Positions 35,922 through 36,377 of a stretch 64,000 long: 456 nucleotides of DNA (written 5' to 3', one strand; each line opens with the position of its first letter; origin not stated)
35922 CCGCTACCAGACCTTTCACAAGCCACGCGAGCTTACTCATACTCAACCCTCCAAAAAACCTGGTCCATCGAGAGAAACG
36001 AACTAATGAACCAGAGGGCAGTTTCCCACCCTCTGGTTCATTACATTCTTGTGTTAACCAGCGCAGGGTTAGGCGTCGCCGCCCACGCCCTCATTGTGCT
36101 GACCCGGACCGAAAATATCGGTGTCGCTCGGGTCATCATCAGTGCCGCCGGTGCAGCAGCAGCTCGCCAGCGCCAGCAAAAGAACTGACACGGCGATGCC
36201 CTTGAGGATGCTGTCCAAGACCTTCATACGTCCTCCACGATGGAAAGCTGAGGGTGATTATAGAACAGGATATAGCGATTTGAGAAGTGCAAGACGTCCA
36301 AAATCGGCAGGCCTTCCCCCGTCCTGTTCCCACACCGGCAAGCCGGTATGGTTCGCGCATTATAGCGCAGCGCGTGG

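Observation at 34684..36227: Array of five tiny acidic lipopeptide genes with conserved C-terminus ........(A/V), translationally coupled to tfoX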

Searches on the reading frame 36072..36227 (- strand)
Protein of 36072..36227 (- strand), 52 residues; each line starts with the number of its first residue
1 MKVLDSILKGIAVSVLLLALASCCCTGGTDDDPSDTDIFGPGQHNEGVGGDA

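Call 4: search_protein_families(library=ncbifam, proteins=[window:36072-36227:-], max_evalue=1)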
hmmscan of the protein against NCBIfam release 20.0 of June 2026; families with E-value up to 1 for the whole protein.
seq(52 aa): 1 family
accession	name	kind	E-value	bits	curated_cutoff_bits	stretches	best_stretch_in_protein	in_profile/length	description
NF008067.1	PRK10802.1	equivalog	0.021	14.7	261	1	4-47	3-46/171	peptidoglycan-associated lipoprotein Pal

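Call 5: search_protein_families(library=pfam, proteins=[window:36072-36227:-], max_evalue=1)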
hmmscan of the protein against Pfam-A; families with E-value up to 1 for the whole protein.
seq(52 aa): 0 families

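Call 8: find_homologous_proteins(query=A1, max_evalue=0.01)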
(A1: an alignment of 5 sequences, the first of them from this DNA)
Query A1 (5 sequences) (52 aa, profile of the alignment): 18 proteins with E <= 0.01 among 294 candidates.
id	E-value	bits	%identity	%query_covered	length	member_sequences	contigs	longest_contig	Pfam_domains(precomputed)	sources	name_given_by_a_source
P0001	4.7e-22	96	54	100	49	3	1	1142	-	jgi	jgi:hypothetical protein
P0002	2.3e-19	87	71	27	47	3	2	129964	-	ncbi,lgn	-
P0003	1.1e-18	85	52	100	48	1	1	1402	-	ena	-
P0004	1.6e-18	84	62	100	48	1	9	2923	-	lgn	-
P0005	4.8e-18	83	94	100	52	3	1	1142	-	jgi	jgi:hypothetical protein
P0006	1.1e-17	82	87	100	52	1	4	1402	-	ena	-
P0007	9.0e-17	79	81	100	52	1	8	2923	-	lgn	-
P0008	1.6e-16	78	42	46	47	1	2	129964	-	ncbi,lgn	-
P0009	7.8e-16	76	73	100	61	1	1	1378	-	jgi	jgi:ferredoxin-thioredoxin reductase catalytic subunit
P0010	9.7e-13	66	51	100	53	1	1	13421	-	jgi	jgi:hypothetical protein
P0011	3.3e-12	64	50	94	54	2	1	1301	-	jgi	jgi:hypothetical protein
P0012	9.1e-11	60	63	98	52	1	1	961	-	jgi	jgi:hypothetical protein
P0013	2.6e-10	58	54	100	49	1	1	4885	-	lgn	-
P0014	6.1e-10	57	54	100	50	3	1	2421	-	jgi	jgi:hypothetical protein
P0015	2.4e-9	55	42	100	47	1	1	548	-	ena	-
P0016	4.2e-9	54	48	100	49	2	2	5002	-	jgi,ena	-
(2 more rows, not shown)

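Call 10: find_encoding_contigs(protein=P0002, flank=10000, max_places=4)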
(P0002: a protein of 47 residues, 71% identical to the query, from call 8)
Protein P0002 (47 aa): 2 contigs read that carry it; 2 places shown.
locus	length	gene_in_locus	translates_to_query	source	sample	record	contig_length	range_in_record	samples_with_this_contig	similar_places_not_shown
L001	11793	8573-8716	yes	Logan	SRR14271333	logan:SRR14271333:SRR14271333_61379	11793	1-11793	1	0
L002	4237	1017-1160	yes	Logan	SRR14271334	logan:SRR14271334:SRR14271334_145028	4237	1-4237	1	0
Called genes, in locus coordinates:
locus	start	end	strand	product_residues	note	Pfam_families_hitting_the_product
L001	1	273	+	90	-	?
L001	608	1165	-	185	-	-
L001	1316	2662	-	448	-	PF00202:Aminotran_3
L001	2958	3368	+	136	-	PF00903:Glyoxalase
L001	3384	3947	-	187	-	PF01625:PMSR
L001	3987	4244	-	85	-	-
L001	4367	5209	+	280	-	-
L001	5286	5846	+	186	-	PF07638:Sigma70_ECF, PF04542:Sigma70_r2, PF08281:Sigma70_r4_2, PF04545:Sigma70_r4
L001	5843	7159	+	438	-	-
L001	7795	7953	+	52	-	-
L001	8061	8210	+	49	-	-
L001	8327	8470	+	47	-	-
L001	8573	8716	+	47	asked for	-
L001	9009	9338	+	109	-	PF04993:TfoX_N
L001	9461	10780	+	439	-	PF00079:Serpin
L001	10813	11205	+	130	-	-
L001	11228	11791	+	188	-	?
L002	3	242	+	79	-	?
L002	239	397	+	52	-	-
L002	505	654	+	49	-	-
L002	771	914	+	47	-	-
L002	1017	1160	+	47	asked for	-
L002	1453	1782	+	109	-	PF04993:TfoX_N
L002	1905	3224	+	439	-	PF00079:Serpin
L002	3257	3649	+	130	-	-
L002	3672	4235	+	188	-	?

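Call 11: find_encoding_contigs(protein=P0010, flank=10000, max_places=4)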
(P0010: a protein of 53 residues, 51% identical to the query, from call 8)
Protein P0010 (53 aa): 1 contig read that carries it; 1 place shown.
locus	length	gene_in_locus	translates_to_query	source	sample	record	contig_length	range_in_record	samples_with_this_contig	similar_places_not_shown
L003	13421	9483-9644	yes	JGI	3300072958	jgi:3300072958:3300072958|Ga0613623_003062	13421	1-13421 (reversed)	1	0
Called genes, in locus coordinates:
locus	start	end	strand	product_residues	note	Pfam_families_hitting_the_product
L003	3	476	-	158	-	?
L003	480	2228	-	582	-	PF00012:HSP70, PF06723:MreB_Mbl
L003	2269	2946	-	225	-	PF01025:GrpE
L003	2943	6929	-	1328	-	PF07719:TPR_2 (faint), PF13428:TPR_14 (faint), PF14559:TPR_19 (faint), PF13176:TPR_7 (faint), PF12895:ANAPC3 (faint), PF13431:TPR_17 (faint), PF21033:RMD1-3 (faint), PF00226:DnaJ (faint)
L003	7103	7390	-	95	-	-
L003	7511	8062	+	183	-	PF07638:Sigma70_ECF, PF04542:Sigma70_r2, PF08281:Sigma70_r4_2, PF04545:Sigma70_r4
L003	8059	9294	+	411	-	-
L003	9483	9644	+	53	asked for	-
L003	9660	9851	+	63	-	-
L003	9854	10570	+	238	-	PF00702:Hydrolase, PF13419:HAD_2, PF13242:Hydrolase_like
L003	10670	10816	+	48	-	-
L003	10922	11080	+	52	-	-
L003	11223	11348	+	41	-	-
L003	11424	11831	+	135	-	PF01648:ACPS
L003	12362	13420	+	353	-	?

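Call 13: find_encoding_contigs(protein=P0016, flank=10000, max_places=4)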
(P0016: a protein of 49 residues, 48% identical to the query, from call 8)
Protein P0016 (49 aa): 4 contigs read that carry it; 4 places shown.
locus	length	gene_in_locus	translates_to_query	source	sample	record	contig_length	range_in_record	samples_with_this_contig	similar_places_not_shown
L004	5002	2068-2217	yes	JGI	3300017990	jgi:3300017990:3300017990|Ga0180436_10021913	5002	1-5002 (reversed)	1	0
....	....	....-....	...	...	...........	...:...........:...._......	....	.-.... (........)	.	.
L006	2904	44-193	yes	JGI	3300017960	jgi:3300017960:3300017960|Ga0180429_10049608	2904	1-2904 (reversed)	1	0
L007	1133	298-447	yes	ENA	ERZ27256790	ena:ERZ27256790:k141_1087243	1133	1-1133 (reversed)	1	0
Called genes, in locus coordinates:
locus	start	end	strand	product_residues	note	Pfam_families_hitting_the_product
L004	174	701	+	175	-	PF07638:Sigma70_ECF, PF04542:Sigma70_r2, PF08281:Sigma70_r4_2, PF04545:Sigma70_r4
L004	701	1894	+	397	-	-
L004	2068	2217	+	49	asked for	-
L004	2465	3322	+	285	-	-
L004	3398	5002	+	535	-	?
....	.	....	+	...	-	?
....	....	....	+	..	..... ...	-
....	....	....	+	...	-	-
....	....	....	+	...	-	?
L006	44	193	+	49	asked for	-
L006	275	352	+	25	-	-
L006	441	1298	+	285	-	-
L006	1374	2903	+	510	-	?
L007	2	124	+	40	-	?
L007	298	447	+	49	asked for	-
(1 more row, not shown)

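Call 14: find_encoding_contigs(protein=P0013, flank=10000, max_places=4)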
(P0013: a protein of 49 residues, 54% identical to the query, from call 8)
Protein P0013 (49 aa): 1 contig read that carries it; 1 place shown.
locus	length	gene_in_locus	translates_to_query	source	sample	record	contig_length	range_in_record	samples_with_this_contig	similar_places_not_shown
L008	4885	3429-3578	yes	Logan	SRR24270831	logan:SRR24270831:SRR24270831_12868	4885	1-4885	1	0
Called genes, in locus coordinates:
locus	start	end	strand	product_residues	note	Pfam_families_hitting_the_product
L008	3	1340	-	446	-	?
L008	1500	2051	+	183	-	PF07638:Sigma70_ECF, PF04542:Sigma70_r2, PF08281:Sigma70_r4_2, PF04545:Sigma70_r4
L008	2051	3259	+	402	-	-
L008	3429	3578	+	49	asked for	-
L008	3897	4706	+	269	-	-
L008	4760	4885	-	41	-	?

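Call 19: find_related_loci(query=A3, collection=genome_contigs, flank=6000)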
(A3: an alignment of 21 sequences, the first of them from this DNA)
Query A3 (52 aa) in genome_contigs; peptide patterns used: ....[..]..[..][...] (x = any residue, [..] = any of these).
13 stretches matched a pattern; 4 encode a relative of the query (tblastn E <= 1e-3); 4 distinct loci.
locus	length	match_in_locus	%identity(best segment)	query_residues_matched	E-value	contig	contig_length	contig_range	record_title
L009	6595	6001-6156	88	1-52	8e-28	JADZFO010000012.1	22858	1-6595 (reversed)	MAG: bacterium isolate SJ870 c_000000314413, whole genome shotgun sequence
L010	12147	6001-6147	56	1-52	5e-14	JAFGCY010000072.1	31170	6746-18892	MAG: bacterium isolate Zod_Metabat.1143 k87_8187440, whole genome shotgun sequence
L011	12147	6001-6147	46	1-52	9e-10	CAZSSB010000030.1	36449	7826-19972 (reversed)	MAG TPA_asm: uncultured Planctomycetales bacterium isolate binchicken_co334_328 genome assembly, contig: NODE_1842_lengt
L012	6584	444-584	40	1-52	3e-6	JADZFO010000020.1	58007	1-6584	MAG: bacterium isolate SJ870 c_000000530100, whole genome shotgun sequence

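Call 41: search_protein_representatives(alignment_id=A4)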
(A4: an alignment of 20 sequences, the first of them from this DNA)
Query: 20 sequences, 52 profile positions. Proteins with E-value up to 0.001 (for the whole library): 44; up to 1e-10: 9; up to 1e-30: 0. The best 44 are listed.
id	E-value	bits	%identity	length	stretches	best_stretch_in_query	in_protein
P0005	2.0e-22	95.0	-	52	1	1-52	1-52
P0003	4.5e-19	84.2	-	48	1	1-52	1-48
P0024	9.5e-18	80.0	-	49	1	1-52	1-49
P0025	1.8e-17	79.1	-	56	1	1-52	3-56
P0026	9.2e-17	76.8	-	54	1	2-52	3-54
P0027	9.5e-16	73.6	-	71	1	2-50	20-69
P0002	6.4e-13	64.5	-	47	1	1-52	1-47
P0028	9.7e-13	63.9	-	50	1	1-50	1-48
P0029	5.2e-11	58.4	-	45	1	1-50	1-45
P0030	1.7e-10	56.7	-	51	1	1-52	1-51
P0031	1.9e-10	56.6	-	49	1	6-51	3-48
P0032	3.0e-10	56.0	-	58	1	8-52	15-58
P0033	2.4e-09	53.0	-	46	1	1-50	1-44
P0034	3.9e-09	52.4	-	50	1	1-52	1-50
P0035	1.5e-08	50.5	-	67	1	3-51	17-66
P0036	4.5e-08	49.0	-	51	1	7-52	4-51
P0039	1.5e-07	47.4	-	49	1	7-50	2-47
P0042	3.9e-07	46.0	-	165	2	1-41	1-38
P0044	7.3e-07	45.1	-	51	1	7-50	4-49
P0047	1.7e-06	44.0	-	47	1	5-52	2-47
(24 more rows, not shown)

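Call 53: search_protein_families(library=pfam, proteins=[L010:6397-7239:+, P0042, L008:3897-4706:+], max_evalue=0.01)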
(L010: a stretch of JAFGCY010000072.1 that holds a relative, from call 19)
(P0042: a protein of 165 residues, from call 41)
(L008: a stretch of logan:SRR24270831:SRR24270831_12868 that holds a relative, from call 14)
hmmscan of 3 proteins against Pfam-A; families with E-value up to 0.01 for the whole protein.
L010:6397-7239:+ (280 aa): 1 family
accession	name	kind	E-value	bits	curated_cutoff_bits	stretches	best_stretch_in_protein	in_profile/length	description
PF21910.2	GH85_C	-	0.0035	18.2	27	1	190-231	18-58/95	GH85 endohexosaminidases, C-terminal domain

P0042 (165 aa): 0 families

L008:3897-4706:+ (269 aa): 1 family
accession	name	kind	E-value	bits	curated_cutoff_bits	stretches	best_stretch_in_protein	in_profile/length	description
PF00041.27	fn3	-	0.0011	19.5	25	1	177-253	3-80/84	Fibronectin type III domain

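Call 58: find_encoding_contigs(protein=P0039, flank=8000, max_places=4)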
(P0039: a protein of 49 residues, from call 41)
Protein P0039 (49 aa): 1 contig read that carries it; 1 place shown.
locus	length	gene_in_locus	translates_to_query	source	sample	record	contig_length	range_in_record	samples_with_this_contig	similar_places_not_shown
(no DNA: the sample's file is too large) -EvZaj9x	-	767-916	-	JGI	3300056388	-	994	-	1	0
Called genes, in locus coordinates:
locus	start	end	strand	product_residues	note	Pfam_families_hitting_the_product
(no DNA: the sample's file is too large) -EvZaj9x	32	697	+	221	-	PF05343:Peptidase_M42, PF01546:Peptidase_M20 (weak)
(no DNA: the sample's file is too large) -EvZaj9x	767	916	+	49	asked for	-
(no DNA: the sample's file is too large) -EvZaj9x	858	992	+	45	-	?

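Call 59: find_encoding_contigs(protein=P0036, flank=8000, max_places=4)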
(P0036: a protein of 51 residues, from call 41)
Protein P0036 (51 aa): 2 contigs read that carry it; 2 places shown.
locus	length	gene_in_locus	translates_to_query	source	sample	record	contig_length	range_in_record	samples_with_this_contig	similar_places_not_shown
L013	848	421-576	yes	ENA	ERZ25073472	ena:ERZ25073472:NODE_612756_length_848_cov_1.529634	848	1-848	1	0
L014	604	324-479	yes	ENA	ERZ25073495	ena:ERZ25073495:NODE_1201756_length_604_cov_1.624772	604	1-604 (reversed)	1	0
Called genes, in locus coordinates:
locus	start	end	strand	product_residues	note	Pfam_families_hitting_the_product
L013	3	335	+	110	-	?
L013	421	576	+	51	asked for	-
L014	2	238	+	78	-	?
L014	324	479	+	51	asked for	-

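Call 61: find_related_loci(query=A4, collection=metagenome_contigs, flank=6000)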
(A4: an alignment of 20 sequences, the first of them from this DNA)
Query A4 (52 aa) in metagenome_contigs; peptide patterns used: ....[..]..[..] (x = any residue, [..] = any of these).
103 stretches matched a pattern; 4 encode a relative of the query (tblastn E <= 1e-3); 4 distinct loci.
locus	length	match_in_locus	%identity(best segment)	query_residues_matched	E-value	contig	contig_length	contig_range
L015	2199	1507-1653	50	1-52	5e-13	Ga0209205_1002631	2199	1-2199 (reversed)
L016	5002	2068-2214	48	1-52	8e-11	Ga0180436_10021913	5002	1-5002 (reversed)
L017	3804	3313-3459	46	1-52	2e-10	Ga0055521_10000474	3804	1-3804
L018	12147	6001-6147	46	1-52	5e-10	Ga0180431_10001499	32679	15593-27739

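Call 63: find_encoding_contigs(protein=P0031, flank=8000, max_places=3)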
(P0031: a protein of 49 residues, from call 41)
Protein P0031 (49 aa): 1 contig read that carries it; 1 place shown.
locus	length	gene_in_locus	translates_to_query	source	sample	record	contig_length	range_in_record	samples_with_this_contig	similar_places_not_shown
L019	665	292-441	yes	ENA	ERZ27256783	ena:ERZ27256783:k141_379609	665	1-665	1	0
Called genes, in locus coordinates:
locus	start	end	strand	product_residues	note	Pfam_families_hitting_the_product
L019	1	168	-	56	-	?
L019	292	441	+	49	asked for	-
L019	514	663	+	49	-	?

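Call 64: find_encoding_contigs(protein=P0044, flank=8000, max_places=3)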
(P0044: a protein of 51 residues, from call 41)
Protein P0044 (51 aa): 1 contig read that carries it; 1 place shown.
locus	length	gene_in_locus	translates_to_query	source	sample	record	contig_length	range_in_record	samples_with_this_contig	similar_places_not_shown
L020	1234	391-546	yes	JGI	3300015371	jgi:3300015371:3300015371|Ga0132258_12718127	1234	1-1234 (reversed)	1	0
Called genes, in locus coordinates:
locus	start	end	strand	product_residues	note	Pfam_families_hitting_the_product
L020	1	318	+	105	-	?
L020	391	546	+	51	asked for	-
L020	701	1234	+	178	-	?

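Call 65: find_encoding_contigs(protein=P0047, flank=8000, max_places=3)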
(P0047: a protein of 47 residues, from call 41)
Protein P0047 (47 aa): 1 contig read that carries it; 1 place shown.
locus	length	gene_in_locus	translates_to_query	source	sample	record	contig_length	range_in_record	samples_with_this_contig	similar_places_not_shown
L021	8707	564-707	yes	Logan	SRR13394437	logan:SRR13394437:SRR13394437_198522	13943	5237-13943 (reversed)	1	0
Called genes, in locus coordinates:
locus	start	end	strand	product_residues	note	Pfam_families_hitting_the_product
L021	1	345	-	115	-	?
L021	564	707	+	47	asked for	-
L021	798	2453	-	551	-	PF02129:Peptidase_S15, PF08530:PepX_C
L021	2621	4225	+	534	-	PF14522:Cytochrome_C7 (faint), PF13435:Cytochrome_C554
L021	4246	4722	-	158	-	-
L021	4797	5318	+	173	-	PF02075:RuvC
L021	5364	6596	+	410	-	-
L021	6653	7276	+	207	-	-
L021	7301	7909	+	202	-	PF01330:RuvA_N, PF14520:HHH_5, PF07499:RuvA_C (weak)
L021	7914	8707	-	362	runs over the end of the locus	-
